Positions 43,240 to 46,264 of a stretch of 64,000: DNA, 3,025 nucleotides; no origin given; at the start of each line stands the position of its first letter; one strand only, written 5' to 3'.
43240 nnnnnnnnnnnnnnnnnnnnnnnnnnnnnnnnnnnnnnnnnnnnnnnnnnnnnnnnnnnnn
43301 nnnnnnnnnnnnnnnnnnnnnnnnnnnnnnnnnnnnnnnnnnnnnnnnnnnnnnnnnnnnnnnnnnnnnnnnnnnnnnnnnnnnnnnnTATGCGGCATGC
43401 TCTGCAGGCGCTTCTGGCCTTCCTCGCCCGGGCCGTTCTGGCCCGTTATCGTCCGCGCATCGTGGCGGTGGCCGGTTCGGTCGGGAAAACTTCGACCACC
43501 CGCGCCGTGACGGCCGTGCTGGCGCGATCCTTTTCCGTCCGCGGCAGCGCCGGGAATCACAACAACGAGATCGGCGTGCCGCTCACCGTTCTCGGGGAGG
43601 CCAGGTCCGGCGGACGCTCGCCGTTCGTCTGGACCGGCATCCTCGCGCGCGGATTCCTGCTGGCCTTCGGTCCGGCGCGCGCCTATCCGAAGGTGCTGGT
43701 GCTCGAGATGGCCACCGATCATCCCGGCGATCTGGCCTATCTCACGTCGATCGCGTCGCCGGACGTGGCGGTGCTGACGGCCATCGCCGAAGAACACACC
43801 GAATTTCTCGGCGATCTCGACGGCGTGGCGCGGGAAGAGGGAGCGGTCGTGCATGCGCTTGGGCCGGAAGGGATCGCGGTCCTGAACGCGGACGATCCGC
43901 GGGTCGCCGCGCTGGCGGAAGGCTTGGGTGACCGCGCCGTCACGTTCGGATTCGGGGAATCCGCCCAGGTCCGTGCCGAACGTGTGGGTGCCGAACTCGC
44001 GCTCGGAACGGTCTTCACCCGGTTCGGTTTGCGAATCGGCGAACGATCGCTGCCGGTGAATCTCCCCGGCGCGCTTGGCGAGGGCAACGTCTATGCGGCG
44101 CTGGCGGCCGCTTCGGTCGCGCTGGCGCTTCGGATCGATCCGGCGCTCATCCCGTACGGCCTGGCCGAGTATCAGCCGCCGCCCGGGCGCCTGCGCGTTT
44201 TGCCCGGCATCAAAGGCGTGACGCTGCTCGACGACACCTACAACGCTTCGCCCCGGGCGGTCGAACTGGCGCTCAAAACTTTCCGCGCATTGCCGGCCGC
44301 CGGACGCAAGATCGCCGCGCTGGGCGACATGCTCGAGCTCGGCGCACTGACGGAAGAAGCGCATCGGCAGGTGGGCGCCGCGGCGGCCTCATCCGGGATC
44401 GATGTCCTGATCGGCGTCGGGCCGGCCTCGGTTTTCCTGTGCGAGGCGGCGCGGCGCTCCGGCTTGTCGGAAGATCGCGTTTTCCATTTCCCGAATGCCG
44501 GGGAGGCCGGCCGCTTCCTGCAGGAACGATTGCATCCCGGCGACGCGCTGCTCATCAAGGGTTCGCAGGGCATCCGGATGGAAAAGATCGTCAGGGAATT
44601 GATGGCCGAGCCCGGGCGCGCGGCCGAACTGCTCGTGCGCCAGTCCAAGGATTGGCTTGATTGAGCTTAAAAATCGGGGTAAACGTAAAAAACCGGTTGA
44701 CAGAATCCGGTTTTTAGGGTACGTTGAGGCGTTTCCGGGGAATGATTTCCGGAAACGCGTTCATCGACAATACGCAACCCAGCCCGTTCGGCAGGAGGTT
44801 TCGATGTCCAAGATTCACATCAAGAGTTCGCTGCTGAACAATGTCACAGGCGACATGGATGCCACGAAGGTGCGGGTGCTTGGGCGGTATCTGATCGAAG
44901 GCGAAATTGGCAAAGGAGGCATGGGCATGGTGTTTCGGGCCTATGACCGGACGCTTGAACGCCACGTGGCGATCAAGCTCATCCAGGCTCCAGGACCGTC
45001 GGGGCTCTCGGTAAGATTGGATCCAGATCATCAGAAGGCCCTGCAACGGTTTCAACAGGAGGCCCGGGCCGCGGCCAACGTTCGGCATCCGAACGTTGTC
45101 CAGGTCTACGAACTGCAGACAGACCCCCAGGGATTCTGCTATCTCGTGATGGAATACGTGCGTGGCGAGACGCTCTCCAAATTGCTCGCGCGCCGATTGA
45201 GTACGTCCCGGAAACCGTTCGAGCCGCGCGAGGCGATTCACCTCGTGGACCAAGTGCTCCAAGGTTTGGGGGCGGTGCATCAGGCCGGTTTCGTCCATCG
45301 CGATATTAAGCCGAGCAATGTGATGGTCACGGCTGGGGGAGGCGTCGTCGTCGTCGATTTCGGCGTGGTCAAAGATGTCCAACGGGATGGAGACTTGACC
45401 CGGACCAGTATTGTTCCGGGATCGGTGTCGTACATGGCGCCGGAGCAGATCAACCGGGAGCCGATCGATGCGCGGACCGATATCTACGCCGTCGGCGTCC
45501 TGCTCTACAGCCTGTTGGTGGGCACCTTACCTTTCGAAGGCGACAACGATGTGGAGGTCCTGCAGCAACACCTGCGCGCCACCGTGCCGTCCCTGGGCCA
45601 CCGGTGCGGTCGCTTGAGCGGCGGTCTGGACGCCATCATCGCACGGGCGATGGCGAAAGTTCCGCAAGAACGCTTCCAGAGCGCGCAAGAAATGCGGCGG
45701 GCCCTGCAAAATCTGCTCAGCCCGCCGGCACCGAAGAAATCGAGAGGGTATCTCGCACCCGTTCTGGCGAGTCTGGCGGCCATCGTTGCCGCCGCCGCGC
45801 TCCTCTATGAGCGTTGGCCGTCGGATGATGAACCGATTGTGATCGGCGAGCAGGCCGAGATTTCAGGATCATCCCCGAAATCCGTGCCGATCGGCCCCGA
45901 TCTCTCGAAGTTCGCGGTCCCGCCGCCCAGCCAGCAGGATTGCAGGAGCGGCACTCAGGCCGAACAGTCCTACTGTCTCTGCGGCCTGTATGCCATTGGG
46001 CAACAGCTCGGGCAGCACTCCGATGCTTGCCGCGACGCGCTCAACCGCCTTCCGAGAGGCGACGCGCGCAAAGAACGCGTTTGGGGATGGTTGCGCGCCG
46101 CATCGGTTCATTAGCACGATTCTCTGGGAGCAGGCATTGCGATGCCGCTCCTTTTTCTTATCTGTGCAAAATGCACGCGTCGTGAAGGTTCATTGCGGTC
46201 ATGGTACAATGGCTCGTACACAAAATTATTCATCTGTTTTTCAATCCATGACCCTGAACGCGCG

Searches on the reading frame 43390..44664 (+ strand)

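Call 28: search_protein_families(library=pfam, proteins=[window:43390-44664:+], max_evalue=0.001)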
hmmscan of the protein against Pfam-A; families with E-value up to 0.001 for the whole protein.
window:43390-44664:+ (424 aa): 2 families
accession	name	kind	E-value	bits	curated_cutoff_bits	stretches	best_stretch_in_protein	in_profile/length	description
PF08245.18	Mur_ligase_M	-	7.6e-28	98.3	24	2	100-242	57-198/200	Mur ligase middle domain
PF02875.26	Mur_ligase_C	-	2e-20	74.3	28.4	1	266-392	1-126/127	Mur ligase, glutamate ligase domain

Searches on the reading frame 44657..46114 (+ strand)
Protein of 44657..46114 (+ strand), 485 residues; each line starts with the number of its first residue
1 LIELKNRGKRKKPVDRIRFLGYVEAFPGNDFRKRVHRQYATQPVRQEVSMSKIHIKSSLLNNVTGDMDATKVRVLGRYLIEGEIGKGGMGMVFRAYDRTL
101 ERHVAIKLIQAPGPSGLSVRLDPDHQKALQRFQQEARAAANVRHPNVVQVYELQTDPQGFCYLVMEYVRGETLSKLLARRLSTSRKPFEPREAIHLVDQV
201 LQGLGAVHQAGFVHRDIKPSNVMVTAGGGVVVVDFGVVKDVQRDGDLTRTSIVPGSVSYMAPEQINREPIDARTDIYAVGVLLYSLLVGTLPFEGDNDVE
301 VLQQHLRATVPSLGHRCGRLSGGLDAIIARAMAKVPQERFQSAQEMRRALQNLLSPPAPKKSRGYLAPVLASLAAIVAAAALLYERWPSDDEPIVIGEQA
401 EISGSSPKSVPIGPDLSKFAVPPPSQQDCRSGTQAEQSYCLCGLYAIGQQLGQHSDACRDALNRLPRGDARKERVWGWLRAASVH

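Call 28: search_protein_families(library=pfam, proteins=[window:44657-46114:+], max_evalue=0.001)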
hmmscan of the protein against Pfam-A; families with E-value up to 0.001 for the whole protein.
window:44657-46114:+ (485 aa): 6 families
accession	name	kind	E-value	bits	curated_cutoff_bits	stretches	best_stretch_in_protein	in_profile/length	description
PF00069.31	Pkinase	-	1.2e-48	166.2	31.7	1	80-344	3-256/263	Protein kinase domain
PF07714.23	PK_Tyr_Ser-Thr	-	3.7e-31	108.8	23.1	1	82-339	5-248/258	Protein tyrosine and serine/threonine kinase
PF01636.29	APH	-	6e-09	36.4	23.2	1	207-236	165-195/239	Phosphotransferase enzyme family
PF03109.22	ABC1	-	2.4e-08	33.9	22.9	1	128-244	116-220/244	ABC1 atypical kinase-like domain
PF14531.12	Kinase-like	-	0.00067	19.4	25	0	171-297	126-255/289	Kinase-like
PF01163.29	RIO1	-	0.00084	19.4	22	0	163-236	83-149/187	RIO domain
